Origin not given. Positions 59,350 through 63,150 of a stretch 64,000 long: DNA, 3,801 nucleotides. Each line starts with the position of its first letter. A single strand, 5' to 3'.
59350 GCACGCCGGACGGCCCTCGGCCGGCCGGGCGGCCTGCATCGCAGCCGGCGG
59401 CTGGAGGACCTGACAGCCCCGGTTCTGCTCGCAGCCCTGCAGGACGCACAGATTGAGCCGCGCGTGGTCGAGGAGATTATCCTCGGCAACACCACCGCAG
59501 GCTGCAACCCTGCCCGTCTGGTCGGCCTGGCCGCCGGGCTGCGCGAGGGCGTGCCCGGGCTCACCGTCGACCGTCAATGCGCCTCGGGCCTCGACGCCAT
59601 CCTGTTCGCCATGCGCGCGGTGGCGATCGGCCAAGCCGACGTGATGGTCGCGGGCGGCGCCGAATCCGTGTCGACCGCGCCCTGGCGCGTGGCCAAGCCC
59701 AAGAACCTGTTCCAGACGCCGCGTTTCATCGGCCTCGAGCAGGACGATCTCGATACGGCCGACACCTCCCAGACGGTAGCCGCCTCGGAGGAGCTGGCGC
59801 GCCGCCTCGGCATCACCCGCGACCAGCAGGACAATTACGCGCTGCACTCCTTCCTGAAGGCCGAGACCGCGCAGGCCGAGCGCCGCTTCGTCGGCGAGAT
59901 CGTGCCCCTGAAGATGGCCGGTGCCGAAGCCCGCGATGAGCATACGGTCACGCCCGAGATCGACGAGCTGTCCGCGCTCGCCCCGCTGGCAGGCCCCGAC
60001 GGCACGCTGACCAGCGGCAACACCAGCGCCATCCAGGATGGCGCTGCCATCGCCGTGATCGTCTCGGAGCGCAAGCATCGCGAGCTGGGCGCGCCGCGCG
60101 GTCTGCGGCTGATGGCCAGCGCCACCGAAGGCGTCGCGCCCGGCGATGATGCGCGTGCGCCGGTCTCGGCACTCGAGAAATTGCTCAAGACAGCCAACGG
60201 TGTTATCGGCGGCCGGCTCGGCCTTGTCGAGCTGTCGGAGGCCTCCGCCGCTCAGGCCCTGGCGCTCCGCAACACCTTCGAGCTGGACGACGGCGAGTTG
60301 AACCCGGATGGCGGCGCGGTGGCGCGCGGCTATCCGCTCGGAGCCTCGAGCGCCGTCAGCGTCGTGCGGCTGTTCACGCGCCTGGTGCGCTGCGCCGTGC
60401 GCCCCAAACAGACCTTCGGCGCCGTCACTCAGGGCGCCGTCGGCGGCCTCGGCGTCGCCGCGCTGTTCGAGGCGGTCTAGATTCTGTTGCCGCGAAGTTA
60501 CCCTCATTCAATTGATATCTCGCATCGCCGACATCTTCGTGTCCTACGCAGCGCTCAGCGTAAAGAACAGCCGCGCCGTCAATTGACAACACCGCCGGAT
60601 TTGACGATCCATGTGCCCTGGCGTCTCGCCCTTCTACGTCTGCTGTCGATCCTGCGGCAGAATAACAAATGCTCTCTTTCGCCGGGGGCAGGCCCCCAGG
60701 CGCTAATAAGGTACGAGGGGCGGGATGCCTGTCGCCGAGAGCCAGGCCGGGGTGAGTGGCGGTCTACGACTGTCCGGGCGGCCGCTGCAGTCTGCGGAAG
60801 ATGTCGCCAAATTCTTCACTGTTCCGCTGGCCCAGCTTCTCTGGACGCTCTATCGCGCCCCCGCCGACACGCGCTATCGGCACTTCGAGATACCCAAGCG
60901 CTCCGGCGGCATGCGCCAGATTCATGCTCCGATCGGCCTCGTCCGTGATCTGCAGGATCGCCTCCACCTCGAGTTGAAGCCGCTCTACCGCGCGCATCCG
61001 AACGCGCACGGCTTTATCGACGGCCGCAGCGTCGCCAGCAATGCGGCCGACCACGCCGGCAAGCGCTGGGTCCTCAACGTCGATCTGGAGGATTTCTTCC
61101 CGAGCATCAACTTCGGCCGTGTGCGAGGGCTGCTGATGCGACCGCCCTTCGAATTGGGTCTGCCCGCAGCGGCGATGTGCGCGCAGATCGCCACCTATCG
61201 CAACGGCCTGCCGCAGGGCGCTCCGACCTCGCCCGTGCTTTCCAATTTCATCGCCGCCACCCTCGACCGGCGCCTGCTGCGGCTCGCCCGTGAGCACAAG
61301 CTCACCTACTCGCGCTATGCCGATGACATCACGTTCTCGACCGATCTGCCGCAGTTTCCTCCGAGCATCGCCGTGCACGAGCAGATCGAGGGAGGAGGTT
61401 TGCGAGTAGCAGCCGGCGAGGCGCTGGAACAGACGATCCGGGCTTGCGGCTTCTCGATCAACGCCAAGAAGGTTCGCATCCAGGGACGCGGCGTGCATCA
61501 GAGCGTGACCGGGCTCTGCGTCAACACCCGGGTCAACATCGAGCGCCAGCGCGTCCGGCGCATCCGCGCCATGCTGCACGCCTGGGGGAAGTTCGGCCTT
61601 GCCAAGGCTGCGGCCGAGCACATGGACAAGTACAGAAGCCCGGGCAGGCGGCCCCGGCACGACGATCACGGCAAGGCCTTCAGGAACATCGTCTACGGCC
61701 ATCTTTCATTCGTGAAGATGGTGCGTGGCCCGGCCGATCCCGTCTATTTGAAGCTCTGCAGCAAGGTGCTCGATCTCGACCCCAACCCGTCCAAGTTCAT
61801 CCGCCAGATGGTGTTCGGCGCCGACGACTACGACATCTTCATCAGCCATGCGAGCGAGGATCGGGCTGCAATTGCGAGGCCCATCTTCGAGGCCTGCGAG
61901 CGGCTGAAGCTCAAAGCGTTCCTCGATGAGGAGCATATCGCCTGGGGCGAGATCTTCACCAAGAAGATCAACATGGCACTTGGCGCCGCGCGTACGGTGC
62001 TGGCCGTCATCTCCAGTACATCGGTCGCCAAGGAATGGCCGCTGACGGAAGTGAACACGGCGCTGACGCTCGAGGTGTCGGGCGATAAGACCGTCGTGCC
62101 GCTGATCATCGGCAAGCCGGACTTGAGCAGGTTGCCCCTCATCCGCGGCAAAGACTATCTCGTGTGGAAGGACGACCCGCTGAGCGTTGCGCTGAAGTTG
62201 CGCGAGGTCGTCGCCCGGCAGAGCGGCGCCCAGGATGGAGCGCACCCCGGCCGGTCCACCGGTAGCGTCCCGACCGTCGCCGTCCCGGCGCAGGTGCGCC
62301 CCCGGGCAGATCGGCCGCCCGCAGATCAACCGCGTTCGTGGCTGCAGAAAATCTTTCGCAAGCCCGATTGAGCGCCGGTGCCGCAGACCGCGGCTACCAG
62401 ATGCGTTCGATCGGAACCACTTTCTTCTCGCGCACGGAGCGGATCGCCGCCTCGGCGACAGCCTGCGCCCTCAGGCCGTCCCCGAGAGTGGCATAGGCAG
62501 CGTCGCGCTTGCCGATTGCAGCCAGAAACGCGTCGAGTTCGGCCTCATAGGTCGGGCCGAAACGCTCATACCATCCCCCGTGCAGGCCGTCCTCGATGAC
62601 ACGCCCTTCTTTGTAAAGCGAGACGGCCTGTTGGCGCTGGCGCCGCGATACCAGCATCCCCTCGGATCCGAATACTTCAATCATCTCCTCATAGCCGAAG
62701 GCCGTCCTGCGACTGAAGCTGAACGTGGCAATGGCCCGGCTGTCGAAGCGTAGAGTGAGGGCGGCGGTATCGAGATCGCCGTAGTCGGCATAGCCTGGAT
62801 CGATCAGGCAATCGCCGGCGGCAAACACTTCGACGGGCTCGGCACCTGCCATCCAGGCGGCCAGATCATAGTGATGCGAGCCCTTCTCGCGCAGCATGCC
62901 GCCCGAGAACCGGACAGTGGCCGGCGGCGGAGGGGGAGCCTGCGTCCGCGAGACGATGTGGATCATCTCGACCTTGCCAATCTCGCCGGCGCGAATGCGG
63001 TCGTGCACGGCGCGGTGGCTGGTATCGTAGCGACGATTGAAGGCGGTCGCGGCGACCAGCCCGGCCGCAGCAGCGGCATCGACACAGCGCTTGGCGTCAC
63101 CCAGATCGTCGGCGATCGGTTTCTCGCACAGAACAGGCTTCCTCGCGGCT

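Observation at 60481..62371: Retron-type reverse transcriptase fused to a TIR domain, with a candidate upstream msr/msd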

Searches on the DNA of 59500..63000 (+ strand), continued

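Call 56: search_with_rna_model(model_id=R1, sources=[L025, L026, L027, L028, L029, L030, L035, L048, L050, L084, L085, L096], filters=off, max_evalue=1, show_alignments=4)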
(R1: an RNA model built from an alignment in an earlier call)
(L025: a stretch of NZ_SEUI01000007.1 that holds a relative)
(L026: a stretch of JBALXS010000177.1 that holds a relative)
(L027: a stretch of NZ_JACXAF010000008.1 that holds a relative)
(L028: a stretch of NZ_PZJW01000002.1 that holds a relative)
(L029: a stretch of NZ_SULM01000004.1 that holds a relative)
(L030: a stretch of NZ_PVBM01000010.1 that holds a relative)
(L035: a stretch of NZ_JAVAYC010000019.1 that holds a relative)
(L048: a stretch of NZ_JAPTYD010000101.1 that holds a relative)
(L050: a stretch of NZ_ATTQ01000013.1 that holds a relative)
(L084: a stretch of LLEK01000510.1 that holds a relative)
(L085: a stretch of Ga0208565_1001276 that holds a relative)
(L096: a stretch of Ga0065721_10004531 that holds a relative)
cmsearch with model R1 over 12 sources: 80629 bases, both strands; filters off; matches with E-value up to 1: 6.
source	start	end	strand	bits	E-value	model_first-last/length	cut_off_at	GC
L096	2798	2943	+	14.5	0.02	1-130/130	no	0.57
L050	2829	2976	+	11.3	0.18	1-130/130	no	0.59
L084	2417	2459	+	10.6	0.29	1-130/130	no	0.44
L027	5863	5893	-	10.4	0.35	1-130/130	no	0.39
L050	4173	4263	-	10.1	0.43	1-130/130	no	0.45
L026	2704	2726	+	9.7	0.56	26-48/130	no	0.43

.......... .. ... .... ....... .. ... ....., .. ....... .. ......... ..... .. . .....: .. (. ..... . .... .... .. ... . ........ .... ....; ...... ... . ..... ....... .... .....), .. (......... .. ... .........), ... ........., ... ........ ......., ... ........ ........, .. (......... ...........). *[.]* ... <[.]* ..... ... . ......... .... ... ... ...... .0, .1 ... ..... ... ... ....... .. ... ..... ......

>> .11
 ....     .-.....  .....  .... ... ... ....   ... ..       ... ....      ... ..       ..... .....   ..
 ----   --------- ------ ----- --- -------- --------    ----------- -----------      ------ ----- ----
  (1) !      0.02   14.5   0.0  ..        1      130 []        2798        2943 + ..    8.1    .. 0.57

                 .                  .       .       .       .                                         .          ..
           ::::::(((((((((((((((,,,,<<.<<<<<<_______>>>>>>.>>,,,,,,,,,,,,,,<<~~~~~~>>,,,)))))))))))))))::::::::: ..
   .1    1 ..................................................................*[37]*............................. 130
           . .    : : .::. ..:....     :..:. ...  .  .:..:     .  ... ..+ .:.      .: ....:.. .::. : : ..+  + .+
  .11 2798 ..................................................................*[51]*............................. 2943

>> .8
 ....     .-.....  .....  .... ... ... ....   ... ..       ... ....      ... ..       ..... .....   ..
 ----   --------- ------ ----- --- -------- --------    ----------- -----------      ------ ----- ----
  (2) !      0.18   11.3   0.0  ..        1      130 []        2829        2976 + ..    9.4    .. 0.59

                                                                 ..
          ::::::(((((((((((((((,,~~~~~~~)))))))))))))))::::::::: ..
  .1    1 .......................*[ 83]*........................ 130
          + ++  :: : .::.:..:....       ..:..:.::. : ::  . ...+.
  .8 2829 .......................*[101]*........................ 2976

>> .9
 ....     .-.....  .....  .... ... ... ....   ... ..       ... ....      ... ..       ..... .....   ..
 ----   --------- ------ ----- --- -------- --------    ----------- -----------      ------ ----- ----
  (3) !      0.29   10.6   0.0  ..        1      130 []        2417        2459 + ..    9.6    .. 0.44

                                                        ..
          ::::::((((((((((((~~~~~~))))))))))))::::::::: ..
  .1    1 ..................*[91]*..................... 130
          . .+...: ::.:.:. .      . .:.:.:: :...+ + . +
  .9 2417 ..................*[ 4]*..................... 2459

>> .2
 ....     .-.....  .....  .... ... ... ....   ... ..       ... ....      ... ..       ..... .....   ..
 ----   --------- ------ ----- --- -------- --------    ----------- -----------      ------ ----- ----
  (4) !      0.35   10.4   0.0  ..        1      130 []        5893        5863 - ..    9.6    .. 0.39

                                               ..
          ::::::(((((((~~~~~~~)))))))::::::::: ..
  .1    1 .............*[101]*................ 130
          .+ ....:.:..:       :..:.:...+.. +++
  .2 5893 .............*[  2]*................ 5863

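Call 57: search_with_rna_model(model_id=R1, sources=[window, L001, L002, L003, L004, L005, L006, L007, L008, L009, L010, L011, L012, L013, L014, L015, L016, L017, L018, L019, L020, L021, L023, L024, L031, L032, L033, L081, L082, L086, L113], max_evalue=0.00005, make_alignment=true)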
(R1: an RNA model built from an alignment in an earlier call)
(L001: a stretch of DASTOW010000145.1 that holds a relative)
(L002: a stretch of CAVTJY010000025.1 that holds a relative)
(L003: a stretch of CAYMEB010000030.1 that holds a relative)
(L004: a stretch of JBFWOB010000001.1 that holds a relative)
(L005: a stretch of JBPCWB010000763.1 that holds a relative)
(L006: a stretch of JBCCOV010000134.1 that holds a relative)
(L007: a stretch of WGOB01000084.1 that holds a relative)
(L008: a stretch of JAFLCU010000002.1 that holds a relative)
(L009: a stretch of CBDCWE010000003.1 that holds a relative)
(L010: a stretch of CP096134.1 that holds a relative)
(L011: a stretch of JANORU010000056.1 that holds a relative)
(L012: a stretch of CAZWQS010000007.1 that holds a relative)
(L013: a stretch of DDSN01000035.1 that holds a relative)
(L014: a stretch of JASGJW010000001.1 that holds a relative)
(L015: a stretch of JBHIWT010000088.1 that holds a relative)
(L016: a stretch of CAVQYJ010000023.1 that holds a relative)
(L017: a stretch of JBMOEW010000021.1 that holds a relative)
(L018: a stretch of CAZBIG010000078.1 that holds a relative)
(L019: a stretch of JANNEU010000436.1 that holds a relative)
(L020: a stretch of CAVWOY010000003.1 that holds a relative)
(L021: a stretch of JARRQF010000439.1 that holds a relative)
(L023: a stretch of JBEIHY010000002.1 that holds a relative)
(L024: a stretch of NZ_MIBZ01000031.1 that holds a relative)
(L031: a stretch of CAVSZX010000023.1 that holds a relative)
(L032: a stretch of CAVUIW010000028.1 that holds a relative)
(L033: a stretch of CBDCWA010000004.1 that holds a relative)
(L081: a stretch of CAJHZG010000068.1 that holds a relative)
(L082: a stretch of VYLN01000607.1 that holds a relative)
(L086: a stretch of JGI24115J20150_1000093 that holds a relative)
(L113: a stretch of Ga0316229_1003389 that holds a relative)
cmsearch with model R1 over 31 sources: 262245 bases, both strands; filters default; matches with E-value up to 0.00005: 32.
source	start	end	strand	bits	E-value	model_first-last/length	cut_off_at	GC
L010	2878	3002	+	124.4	7.3e-35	1-130/130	no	0.54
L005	2884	3014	+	123.9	1.1e-34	1-130/130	no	0.57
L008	2878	3002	+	122.6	2.6e-34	1-130/130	no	0.57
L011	1673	1803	+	121.9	4.2e-34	1-130/130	no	0.54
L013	2889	3014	+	121.3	6.1e-34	1-130/130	no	0.55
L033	2846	2975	+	120.4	1.2e-33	1-130/130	no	0.58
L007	2812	2942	+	118.4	4.7e-33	1-130/130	no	0.58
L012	2863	2987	+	118.3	4.9e-33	1-130/130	no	0.55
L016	2826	2954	+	117.9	6.4e-33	1-130/130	no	0.63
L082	2153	2283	+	117.2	1e-32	1-130/130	no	0.62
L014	2835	2963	+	116.4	1.8e-32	1-130/130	no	0.62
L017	2837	2969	+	116.3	1.9e-32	1-130/130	no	0.6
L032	2853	2984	+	115.7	2.9e-32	1-130/130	no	0.57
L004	2838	2963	+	115.5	3.3e-32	1-130/130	no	0.57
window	60614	60738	+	115.4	3.6e-32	1-130/130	no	0.63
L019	2753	2879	+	114.6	6.4e-32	1-130/130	no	0.59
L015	2821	2951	+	113.9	1e-31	1-130/130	no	0.6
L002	2893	3014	+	110.9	8.3e-31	1-130/130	no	0.64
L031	2882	3013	+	110.2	1.3e-30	1-130/130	no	0.58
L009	2826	2957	+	108.9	3.1e-30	1-130/130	no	0.55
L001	1851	1976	+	108.3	4.7e-30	1-130/130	no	0.62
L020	2866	2985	+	108.2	5.1e-30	1-130/130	no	0.61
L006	2849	2975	+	105.6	3.1e-29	1-130/130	no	0.54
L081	2854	2984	+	103.7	1.1e-28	1-130/130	no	0.49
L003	2850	2975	+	103.1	1.8e-28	1-130/130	no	0.65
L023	2793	2921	+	102.6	2.4e-28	1-130/130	no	0.57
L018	2745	2875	+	73.7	1.2e-19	1-130/130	no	0.63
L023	2590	2721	+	73.4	1.4e-19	1-130/130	no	0.58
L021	429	588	+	63.5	1.3e-16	1-130/130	no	0.5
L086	5268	5430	+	39.9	1.6e-09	1-130/130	no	0.5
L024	1037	1194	+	34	9.3e-08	1-130/130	no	0.32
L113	2793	2952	+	26.4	1.8e-05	1-130/130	no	0.38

Alignment A3: 32 matches aligned to the model, 214 columns, each read 5' to 3' on its own strand. Consensus structure (alignment columns), stored with it:
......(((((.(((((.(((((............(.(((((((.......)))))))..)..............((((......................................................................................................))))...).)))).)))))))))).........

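Call 66: search_with_rna_model(model_id=R1, source=L163, filters=off, max_evalue=10, show_alignments=2)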
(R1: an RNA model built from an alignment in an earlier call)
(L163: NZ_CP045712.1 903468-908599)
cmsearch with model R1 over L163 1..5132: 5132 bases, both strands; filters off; matches with E-value up to 10: 20.
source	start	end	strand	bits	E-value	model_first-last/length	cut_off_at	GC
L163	4428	4467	-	7.6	0.15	1-130/130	no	0.4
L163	2497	2640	+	6.8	0.26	1-130/130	no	0.5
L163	2669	2750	-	6.4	0.34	1-130/130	no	0.37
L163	944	992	-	4.5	1.3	53-103/130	no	0.35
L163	1860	1994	+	4.4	1.3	1-130/130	no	0.41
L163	2338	2372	+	4.3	1.4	1-130/130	no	0.6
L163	101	168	+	4.3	1.5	1-130/130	no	0.57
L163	1569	1617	+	4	1.8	1-130/130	no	0.49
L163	4851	4893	+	3.8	2.1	1-130/130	no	0.49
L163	2672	2753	+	3.6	2.3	1-130/130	no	0.38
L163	4431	4470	+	3.3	2.9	1-130/130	no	0.43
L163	4352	4391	-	2.8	4.1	1-130/130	no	0.22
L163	4706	4749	+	2.6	4.7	1-130/130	no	0.52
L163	4355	4394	+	2.6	4.7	1-130/130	no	0.22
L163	4848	4890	-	2.4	5.3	1-130/130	no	0.53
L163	1505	1549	-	2.2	6.5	1-130/130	no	0.49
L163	188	269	+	2.1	6.6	1-130/130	no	0.6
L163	1244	1276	+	1.7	8.8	1-130/130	no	0.45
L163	535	593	-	1.6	9.6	1-130/130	no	0.42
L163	1241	1273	-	1.5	9.9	1-130/130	no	0.39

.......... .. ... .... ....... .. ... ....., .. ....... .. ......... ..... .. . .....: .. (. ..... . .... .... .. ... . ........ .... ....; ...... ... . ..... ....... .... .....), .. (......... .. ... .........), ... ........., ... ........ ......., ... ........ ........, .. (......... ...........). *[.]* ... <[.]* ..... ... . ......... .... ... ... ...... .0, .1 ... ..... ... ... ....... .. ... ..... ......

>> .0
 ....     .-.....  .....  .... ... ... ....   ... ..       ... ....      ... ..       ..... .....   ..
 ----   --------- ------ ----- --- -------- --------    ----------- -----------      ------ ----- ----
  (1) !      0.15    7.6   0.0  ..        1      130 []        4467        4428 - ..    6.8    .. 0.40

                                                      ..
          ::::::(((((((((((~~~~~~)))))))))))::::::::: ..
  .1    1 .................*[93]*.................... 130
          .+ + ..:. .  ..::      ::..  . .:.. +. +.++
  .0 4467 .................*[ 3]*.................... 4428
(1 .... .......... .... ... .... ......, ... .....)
